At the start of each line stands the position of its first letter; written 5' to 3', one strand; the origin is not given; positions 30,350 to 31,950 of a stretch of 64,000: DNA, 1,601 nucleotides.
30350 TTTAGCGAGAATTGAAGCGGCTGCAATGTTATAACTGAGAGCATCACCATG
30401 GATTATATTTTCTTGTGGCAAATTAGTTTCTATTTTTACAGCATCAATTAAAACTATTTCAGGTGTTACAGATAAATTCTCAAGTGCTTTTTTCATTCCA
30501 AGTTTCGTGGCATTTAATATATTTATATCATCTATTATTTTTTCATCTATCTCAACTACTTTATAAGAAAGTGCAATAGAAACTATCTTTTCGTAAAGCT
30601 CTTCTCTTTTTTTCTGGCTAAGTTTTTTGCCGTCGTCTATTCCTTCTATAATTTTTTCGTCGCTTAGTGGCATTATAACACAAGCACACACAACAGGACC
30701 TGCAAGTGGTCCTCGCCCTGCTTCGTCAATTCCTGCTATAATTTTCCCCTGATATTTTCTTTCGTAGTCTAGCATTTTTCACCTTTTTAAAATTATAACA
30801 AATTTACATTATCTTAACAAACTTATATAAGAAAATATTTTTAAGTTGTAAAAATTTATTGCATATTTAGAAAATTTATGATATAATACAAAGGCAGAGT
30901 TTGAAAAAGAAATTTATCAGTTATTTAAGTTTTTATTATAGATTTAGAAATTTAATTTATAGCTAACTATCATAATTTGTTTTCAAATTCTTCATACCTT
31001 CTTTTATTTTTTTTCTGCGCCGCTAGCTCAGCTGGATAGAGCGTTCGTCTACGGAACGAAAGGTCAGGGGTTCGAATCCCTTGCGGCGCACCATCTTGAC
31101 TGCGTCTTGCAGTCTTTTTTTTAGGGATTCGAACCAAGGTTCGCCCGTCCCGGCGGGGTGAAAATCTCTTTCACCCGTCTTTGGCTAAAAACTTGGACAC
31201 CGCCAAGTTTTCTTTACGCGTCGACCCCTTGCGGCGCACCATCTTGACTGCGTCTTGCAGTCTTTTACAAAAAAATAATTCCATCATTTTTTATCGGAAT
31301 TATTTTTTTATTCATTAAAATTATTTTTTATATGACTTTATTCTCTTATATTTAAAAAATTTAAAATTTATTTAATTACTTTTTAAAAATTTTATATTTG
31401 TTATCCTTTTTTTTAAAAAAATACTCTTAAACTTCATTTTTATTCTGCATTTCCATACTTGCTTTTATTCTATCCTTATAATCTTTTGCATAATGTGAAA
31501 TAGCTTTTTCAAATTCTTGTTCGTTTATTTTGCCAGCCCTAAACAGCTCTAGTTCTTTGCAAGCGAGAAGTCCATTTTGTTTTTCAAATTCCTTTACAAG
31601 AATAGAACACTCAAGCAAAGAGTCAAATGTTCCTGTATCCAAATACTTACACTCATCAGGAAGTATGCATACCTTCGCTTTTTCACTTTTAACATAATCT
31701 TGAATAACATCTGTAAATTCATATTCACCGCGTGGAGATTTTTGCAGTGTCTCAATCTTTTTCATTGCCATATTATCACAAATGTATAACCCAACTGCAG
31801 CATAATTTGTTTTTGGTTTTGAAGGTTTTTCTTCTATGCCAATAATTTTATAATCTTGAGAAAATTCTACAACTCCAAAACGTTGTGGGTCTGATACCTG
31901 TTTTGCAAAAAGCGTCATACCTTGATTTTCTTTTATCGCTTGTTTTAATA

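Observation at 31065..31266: tRNA-Arg 3' end plus terminator duplicated 148 bp downstream, bracketing a GC-rich structured 107-nt insert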

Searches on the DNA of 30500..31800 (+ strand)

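Call 4: search_rna_families(source=window, start=30500, end=31800, threshold=evalue, max_evalue=10, show_alignments=5)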
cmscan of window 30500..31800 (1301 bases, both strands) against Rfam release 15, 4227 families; matches with E-value up to 10: 6.
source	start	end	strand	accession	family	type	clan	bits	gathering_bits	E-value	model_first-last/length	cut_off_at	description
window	31017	31090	+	RF00005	tRNA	Gene; tRNA;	CL00001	64.2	29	2.5e-13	1-71/71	no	tRNA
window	31250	31303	+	RF02732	JA04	Gene; sRNA;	-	21.9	81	2.5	1-81/81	no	Aggregatibacter sRNA JA04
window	31496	31574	-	RF02548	Oskar_OES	Cis-reg;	-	21.7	46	0.68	1-67/67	no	Oocyte entry signal (OES) from oskar mRNA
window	31486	31612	+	RF00414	SNORA22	Gene; snRNA; snoRNA; HACA-box;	-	18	80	3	1-134/134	no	Small nucleolar RNA SNORA22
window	31005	31112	+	RF02983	Fibrobacter-1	Gene; sRNA;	-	14.9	77.9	6.8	1-102/102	no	Fibrobacter-1 RNA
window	31144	31240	-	RF01639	ceN49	Gene; snRNA; snoRNA; HACA-box;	-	13.9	65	8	1-134/134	no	Caenorhabditis snoRNA ceN49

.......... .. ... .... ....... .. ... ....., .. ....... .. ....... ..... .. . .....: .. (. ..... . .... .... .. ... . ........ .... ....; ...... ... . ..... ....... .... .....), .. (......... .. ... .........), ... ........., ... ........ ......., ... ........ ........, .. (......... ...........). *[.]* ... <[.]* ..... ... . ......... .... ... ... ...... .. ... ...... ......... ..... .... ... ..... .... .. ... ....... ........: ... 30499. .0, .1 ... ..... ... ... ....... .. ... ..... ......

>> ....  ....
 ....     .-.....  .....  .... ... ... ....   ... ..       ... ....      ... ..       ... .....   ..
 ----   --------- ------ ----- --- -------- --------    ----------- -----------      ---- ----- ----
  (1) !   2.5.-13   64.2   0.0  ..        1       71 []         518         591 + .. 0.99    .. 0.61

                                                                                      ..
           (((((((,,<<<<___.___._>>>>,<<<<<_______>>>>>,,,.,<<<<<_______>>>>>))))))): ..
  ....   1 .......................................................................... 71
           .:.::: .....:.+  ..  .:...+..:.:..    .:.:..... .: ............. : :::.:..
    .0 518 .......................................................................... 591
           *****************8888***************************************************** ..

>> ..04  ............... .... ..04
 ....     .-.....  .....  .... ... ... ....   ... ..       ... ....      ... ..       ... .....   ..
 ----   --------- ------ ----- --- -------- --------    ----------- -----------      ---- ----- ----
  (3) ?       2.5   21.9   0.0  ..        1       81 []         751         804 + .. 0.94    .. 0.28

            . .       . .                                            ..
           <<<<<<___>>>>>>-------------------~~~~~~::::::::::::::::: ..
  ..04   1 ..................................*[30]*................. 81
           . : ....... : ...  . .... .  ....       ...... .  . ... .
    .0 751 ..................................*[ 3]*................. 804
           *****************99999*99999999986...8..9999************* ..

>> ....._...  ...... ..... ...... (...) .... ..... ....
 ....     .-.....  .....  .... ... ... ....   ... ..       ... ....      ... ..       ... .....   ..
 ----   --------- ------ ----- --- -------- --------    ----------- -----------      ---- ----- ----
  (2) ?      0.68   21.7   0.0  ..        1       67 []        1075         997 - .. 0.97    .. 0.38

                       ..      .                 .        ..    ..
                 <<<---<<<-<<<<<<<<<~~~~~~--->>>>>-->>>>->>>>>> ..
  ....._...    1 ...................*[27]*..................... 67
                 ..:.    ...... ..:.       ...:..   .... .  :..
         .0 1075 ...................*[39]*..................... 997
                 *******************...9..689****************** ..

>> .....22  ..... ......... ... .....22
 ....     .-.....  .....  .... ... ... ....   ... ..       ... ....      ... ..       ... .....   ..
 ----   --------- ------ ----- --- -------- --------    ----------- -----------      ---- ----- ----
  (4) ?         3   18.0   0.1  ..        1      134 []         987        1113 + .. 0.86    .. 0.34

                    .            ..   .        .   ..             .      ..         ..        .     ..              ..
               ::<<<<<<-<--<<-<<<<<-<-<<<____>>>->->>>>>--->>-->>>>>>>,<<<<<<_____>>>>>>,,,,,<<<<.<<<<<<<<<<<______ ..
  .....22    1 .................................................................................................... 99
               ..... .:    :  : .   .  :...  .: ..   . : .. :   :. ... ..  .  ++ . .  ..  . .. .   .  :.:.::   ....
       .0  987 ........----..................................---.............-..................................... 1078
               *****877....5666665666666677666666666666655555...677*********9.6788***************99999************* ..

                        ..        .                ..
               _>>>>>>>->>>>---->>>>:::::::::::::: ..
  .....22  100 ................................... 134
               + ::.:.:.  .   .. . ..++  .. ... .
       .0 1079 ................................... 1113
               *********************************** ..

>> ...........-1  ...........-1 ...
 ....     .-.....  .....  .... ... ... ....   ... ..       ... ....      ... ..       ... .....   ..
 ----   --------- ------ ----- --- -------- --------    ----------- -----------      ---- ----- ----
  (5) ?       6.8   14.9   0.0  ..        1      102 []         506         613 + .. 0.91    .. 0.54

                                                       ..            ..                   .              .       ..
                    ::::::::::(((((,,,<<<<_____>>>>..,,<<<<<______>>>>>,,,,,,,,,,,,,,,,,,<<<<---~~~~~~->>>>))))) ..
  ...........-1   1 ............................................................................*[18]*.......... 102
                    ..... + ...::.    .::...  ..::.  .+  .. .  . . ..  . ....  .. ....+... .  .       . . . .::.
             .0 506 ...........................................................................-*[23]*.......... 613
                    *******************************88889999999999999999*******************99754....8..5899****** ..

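Call 50: search_rna_families(source=window, start=31095, end=31270, threshold=evalue, max_evalue=10, show_alignments=4)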
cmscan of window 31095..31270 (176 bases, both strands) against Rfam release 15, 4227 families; matches with E-value up to 10: 6.
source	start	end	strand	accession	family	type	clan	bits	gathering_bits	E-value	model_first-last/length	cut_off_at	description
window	31144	31240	-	RF01639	ceN49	Gene; snRNA; snoRNA; HACA-box;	-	13.9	65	1.1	1-134/134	no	Caenorhabditis snoRNA ceN49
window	31253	31270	-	RF01535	TB10Cs5H2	Gene; snRNA; snoRNA; HACA-box;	-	13.8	40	1.6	61-78/78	5'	Trypanosomatid snoRNA TB10Cs5H2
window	31095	31122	+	RF00057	RyhB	Gene; sRNA;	-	12.2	55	8.2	33-67/67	5'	RyhB RNA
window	31183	31270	-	RF00166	PrrB_RsmZ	Gene; sRNA;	CL00106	12.1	44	0.8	36-133/133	5'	PrrB/RsmZ RNA family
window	31187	31212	-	RF02273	FsrA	Gene;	-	10.4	80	6.6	53-83/83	no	FsrA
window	31095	31123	+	RF02631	Hrs13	Gene; sRNA;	-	10.1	52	5.4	53-82/82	5'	Hfq-regulated sRNA 13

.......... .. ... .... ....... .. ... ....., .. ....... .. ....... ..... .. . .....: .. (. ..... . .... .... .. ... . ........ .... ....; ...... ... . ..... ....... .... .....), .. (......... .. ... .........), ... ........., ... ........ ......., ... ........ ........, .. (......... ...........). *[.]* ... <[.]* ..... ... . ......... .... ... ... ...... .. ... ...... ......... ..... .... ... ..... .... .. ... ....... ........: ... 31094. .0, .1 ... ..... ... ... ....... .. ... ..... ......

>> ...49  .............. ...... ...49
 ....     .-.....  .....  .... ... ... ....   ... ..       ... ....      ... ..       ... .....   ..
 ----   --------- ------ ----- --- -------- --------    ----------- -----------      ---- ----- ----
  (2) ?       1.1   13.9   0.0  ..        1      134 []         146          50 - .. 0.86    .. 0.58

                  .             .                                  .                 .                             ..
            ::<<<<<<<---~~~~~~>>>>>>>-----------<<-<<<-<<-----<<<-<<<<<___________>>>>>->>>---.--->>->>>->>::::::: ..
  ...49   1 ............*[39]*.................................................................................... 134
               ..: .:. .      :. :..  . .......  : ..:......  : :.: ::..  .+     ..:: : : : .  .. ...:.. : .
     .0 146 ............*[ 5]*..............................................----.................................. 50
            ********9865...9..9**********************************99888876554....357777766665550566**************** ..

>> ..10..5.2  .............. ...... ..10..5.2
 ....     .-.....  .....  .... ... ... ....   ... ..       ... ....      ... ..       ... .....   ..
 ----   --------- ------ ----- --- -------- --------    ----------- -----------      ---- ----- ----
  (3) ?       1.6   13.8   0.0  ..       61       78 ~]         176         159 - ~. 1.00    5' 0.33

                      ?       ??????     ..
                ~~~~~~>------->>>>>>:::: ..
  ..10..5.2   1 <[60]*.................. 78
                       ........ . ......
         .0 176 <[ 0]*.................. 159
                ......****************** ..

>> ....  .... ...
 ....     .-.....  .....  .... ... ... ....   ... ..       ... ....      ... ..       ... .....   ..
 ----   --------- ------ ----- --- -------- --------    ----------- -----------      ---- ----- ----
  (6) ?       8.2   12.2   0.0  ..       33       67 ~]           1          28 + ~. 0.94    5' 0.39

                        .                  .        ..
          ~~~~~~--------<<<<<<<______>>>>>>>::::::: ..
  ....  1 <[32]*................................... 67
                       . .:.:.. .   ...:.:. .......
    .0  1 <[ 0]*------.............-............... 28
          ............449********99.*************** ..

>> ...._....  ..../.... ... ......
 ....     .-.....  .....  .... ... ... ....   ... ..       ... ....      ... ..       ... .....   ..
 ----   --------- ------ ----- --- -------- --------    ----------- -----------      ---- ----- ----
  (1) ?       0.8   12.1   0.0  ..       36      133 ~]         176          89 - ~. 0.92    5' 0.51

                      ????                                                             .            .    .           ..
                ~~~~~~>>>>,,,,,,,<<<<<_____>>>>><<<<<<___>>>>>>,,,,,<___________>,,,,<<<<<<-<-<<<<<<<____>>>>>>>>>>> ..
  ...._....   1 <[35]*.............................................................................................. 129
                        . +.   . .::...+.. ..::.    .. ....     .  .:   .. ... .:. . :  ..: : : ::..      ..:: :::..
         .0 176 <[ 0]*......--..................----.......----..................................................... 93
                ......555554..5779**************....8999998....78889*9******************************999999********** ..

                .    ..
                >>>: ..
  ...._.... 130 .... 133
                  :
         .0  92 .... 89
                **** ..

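Call 59: search_dna_similar(query=window:31119-31245:+, collection=phages, mode=distant, max_evalue=0.01)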
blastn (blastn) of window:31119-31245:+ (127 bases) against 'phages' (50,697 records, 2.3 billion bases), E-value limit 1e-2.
No match.

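Call 60: search_dna_similar(query=window:31119-31245:+, collection=plasmids, mode=distant, max_evalue=0.01)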
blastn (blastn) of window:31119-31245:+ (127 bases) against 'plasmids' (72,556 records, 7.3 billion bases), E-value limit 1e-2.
No match.

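Call 65: build_rna_model(alignment_id=A2)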
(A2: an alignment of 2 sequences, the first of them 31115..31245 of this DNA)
Model R1 built from alignment A2 (2 sequences, 131 columns); structure: RNAalifold consensus.
model positions 131; base pairs 36; branch points 3; effective number of sequences 0.8; information 0.59 bits per position. Calibrated on 0.2 Mb of random sequence (short: E-values are rough).
structure used (alignment columns):
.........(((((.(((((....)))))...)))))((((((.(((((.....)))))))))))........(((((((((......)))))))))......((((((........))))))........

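Call 66: search_with_rna_model(model_id=R1, sources=[window, L012, L013, L014, L016, L017, L018, L019, L020, L021, L022, L024, L025, L031, L033, L041, L042, L004], max_evalue=10)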
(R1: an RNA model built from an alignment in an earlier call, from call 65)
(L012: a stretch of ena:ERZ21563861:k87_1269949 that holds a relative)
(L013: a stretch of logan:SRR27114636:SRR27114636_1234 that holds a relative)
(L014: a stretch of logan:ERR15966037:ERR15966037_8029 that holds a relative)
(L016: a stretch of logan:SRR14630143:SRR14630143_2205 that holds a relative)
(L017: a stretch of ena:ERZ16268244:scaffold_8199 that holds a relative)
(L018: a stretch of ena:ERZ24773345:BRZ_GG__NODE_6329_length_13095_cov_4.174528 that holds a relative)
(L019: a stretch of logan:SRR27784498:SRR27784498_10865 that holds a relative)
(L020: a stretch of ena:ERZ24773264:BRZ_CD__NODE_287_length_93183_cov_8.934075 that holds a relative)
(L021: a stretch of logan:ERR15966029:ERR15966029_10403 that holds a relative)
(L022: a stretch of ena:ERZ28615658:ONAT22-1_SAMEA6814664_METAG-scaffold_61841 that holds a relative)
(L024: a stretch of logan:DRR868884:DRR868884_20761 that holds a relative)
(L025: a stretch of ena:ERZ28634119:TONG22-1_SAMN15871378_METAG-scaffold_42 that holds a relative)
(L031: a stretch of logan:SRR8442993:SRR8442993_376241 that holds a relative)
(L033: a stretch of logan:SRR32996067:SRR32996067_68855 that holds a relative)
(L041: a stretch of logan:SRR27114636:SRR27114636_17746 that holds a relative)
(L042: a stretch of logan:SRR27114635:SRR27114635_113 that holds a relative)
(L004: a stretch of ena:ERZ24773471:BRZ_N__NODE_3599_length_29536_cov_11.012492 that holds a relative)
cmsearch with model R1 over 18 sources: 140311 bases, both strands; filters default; matches with E-value up to 10: 4.
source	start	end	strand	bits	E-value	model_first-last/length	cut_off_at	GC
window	31115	31245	+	163.9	1.4e-46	1-131/131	no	0.52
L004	5058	5188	-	163.9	1.4e-46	1-131/131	no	0.52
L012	5184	5314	-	162.8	2.9e-46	1-131/131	no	0.49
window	18555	18648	+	11.1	0.22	1-131/131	no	0.33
